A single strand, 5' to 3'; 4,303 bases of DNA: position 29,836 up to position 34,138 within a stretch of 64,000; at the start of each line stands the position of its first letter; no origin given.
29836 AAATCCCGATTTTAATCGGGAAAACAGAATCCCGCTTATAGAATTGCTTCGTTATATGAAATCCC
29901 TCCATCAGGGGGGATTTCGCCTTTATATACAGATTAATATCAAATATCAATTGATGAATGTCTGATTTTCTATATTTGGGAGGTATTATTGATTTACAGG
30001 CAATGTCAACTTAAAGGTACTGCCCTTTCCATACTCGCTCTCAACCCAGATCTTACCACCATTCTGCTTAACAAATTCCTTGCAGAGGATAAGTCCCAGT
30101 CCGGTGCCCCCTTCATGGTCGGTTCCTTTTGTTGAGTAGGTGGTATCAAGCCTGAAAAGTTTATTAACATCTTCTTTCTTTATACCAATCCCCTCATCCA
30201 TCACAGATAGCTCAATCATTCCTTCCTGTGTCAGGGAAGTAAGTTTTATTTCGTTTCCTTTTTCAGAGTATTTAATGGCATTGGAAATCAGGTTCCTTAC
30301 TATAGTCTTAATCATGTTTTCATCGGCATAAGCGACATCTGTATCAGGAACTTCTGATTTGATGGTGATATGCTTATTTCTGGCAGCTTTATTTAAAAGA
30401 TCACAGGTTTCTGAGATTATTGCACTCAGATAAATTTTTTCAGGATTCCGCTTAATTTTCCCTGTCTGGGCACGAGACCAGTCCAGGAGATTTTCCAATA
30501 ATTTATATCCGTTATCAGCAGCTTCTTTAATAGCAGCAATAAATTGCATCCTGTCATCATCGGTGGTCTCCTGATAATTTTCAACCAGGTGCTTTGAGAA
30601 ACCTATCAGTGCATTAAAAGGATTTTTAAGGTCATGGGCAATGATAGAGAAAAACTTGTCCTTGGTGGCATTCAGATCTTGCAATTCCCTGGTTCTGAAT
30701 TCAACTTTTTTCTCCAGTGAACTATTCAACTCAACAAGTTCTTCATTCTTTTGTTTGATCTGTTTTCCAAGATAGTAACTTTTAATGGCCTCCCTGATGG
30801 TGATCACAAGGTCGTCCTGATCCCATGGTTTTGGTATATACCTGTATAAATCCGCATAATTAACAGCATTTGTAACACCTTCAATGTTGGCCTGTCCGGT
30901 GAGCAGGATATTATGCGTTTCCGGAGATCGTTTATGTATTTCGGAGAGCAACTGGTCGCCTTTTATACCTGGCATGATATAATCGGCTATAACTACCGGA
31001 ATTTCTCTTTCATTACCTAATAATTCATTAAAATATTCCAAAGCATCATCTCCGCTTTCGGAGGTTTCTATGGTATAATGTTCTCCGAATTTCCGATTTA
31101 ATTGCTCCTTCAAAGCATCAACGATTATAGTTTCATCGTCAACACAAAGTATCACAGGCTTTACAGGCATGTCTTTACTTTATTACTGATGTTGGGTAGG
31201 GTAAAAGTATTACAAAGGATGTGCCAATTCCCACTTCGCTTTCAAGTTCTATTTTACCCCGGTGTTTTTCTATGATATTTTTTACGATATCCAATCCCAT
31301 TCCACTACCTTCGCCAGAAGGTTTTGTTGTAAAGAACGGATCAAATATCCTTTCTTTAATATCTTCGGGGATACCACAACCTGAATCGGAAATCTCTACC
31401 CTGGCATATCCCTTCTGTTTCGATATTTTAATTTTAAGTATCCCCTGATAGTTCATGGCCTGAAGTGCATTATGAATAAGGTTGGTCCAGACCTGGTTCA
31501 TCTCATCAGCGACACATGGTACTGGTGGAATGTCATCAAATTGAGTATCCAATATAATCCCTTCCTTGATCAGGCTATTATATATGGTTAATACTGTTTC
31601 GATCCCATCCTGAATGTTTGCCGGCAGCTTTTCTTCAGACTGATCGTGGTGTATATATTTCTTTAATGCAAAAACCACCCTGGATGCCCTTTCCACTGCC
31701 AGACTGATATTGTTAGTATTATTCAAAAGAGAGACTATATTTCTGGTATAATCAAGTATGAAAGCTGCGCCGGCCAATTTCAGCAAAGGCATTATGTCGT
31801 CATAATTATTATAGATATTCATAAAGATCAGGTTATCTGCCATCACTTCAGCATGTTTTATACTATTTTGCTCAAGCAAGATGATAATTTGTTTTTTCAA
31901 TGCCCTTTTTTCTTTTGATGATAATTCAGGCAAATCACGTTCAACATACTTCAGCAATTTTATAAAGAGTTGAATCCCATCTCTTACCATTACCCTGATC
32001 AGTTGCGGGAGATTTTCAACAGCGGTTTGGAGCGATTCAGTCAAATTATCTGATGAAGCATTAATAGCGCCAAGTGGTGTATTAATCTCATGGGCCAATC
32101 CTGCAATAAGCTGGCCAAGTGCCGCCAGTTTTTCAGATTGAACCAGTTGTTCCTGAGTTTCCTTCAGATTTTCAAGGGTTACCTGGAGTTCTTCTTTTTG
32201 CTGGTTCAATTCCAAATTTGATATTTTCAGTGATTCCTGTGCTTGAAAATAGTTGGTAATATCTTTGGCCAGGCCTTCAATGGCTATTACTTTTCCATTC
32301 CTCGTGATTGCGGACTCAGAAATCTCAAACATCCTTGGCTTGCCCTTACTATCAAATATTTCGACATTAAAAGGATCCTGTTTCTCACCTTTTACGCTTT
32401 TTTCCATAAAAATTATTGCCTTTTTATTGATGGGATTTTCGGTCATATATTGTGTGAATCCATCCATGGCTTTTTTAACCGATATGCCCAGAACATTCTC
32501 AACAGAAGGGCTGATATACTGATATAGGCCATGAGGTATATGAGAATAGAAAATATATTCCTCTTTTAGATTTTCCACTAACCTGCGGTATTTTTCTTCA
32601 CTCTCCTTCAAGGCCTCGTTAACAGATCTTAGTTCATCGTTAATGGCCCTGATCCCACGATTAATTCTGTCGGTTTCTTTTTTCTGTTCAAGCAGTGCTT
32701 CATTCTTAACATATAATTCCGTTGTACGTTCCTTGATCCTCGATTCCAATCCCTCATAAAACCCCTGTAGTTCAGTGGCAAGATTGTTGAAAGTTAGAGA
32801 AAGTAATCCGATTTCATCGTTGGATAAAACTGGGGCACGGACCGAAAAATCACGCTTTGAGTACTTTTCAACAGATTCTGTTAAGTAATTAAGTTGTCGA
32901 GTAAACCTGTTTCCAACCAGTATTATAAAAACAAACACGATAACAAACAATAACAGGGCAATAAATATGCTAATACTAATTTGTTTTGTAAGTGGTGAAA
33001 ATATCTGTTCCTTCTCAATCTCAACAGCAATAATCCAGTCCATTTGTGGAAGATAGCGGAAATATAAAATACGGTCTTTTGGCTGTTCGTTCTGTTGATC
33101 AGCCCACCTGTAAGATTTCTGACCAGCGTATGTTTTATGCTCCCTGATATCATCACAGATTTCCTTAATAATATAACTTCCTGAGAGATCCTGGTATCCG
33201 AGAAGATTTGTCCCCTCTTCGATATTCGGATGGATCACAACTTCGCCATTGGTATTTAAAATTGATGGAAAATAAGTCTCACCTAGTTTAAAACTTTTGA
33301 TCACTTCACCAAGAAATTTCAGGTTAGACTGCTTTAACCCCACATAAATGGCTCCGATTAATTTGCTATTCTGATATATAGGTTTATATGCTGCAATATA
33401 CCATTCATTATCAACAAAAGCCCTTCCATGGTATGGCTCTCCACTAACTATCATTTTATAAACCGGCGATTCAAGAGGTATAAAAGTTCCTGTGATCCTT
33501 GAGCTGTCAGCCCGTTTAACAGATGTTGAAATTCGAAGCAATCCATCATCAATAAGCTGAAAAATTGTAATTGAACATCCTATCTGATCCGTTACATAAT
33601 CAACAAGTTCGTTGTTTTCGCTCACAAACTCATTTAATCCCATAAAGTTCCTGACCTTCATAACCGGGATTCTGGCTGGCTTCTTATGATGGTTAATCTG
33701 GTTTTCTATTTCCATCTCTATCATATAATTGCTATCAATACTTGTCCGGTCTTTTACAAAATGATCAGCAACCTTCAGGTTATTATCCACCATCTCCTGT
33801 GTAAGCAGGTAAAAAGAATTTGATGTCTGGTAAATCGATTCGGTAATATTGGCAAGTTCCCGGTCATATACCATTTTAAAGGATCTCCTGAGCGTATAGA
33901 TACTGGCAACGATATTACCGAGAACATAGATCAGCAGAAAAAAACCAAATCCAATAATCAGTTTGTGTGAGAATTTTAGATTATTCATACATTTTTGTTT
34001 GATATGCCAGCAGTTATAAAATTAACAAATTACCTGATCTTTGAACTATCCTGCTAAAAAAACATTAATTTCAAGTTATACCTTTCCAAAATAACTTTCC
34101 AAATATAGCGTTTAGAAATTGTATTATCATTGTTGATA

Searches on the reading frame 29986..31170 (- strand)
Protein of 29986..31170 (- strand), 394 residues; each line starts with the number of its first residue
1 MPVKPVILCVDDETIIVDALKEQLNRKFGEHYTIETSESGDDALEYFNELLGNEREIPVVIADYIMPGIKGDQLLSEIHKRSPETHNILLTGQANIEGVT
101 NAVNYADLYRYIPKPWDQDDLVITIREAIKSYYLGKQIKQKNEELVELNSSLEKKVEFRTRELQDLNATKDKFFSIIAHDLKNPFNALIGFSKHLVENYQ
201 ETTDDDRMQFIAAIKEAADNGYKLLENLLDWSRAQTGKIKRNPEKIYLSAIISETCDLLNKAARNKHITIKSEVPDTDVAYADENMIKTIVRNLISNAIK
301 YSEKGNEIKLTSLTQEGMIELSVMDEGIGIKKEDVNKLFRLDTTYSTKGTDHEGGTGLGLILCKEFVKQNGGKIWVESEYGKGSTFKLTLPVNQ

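Call 24: search_protein_families(library=ncbifam, proteins=[window:29986-31170:-], max_evalue=0.00001)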
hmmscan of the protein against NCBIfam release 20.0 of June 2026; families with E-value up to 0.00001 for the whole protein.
window:29986-31170:- (394 aa): 106 families (the best 25 are shown)
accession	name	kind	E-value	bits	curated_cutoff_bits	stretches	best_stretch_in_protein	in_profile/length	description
NF053520.1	HK_Porph_FimS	equivalog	1.1e-56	192.3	600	1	153-391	377-616/618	sensor histidine kinase FimS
NF046044.1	PnpS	equivalog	4.1e-49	167.6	400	1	162-391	162-390/390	two-component system histidine kinase PnpS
TIGR02956.1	TMAO_torS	equivalog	4.7e-47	160.7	676.5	1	134-394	425-684/967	TMAO reductase system sensor histidine kinase/response regulator TorS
NF006800.0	PRK09303.1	equivalog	1.2e-44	152.9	342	1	141-394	123-379/383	histidine kinase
NF053512.1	nitric_RR_NosR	exception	2.2e-44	152.2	400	1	7-218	1-207/422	response regulator c-di-GMP phosphodiesterase, NosR family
TIGR02966.1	phoR_proteo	equivalog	1.7e-42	145.6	334.2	1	161-389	105-332/333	phosphate regulon sensor histidine kinase PhoR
NF008318.0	PRK11107.1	equivalog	1.5e-41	142.4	890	1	161-393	284-519/920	two-component sensor histidine kinase BarA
NF033092.0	HK_WalK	equivalog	1.7e-40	139.2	725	1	164-392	366-594/594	cell wall metabolism sensor histidine kinase WalK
NF041832.1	near_NosP_CTERM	subfamily_domain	9.2e-40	136.8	400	1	167-393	4-226/370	NahK/ErcS family hybrid sensor histidine kinase/response regulator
NF041880.1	EPS_EpsF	equivalog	5.7e-39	134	900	1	163-391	267-492/492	response regulator EpsF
NF045595.1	HK_scytonemin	equivalog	8.2e-39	133.5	865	1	146-392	399-635/637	scytonemin biosynthesis sensor histidine kinase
NF045901.1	HisKinLetSLeg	equivalog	3.3e-38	131.3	1650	1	140-392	266-518/906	two-component system sensor histidine kinase LetS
NF047874.1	MASE3_PAS_HK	subfamily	4.9e-38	131.3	560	1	158-393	386-626/655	MASE3 domain-containing sensor histidine kinase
NF008302.0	PRK11091.1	equivalog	4.1e-36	124.5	838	1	166-393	279-506/779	aerobic respiration two-component sensor histidine kinase ArcB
NF011874.0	PRK15347.1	equivalog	7.4e-35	120.2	852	1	150-393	371-615/921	two component system sensor kinase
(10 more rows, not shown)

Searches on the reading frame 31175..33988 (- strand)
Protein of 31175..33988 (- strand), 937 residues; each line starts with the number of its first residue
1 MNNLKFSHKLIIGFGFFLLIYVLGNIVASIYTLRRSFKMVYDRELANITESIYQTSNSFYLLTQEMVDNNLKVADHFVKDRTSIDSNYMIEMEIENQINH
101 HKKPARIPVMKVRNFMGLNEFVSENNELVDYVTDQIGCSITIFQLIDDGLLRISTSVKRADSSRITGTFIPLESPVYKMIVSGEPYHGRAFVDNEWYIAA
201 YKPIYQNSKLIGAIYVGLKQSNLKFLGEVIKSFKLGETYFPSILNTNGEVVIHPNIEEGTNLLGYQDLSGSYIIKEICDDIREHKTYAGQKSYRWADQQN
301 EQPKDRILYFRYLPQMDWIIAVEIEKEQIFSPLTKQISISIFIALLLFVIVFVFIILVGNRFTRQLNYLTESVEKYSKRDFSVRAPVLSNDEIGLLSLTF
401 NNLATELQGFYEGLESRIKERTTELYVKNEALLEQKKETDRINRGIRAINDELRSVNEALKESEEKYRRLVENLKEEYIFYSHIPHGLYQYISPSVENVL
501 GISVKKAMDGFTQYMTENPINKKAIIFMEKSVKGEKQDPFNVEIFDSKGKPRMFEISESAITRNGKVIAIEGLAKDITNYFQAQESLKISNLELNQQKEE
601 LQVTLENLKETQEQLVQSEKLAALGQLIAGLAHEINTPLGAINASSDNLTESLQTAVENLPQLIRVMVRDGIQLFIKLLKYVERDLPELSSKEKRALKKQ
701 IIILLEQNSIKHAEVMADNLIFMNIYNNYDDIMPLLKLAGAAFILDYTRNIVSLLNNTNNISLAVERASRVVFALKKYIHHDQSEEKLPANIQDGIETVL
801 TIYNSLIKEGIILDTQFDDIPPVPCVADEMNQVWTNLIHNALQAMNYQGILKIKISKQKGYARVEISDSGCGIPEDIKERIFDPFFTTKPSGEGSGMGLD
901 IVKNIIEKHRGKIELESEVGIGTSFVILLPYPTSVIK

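Call 24: search_protein_families(library=ncbifam, proteins=[window:31175-33988:-], max_evalue=0.00001)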
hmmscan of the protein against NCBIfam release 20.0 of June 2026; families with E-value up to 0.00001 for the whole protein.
window:31175-33988:- (937 aa): 82 families (the best 25 are shown)
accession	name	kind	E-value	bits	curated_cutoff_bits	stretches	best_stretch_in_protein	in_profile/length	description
NF038348.1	T2SS_HK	subfamily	4.6e-56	190.4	450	2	734-930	380-572/574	histidine kinase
NF008468.0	PRK11360.1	equivalog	2.6e-51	174.7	646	2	759-931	435-608/616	two-component system sensor histidine kinase AtoS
NF052574.1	HisKinEspCMyxo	equivalog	4.7e-40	137.5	1200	1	758-931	460-637/785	serine histidine kinase EspC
NF007688.0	PRK10364.1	equivalog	6.7e-38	130.6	479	2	765-931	286-451/460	two-component system sensor histidine kinase ZraS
NF052573.1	HisKinEspAMyxo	equivalog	2e-32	112.1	1400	1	759-929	433-609/755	serine histidine kinase EspA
NF046044.1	PnpS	equivalog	5.8e-32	111.2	400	1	781-930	236-390/390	two-component system histidine kinase PnpS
NF033092.0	HK_WalK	equivalog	1.1e-31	110.1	725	2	792-931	449-594/594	cell wall metabolism sensor histidine kinase WalK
NF010411.0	PRK13837.1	equivalog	4.5e-31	107.6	647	1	761-932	492-676/828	two-component system VirA-like sensor kinase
NF047497.1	HK_LIC_12097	equivalog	4.9e-31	107.8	500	2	765-930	198-365/367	LIC_12097 family sensor histidine kinase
NF046026.1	HisKinCckACaul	equivalog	2.8e-30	105.1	1000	2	759-931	342-532/678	cell cycle histidine kinase CckA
NF011874.0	PRK15347.1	equivalog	1.5e-29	102.7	852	2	799-931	481-614/921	two component system sensor kinase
NF047874.1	MASE3_PAS_HK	subfamily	6.2e-29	101.3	560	1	811-931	502-625/655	MASE3 domain-containing sensor histidine kinase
NF046020.1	HisKinCckABruc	equivalog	6.4e-29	100.4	1000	1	796-930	556-706/868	cell cycle histidine kinase CckA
NF041777.1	sens_FixL_Rhizob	equivalog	1.9e-27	96.1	850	1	767-931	315-481/485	sensor protein FixL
NF045911.1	TCSHisKinNblS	equivalog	2.7e-27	95.4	1000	1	791-927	464-616/621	two-component system sensor histidine kinase NblS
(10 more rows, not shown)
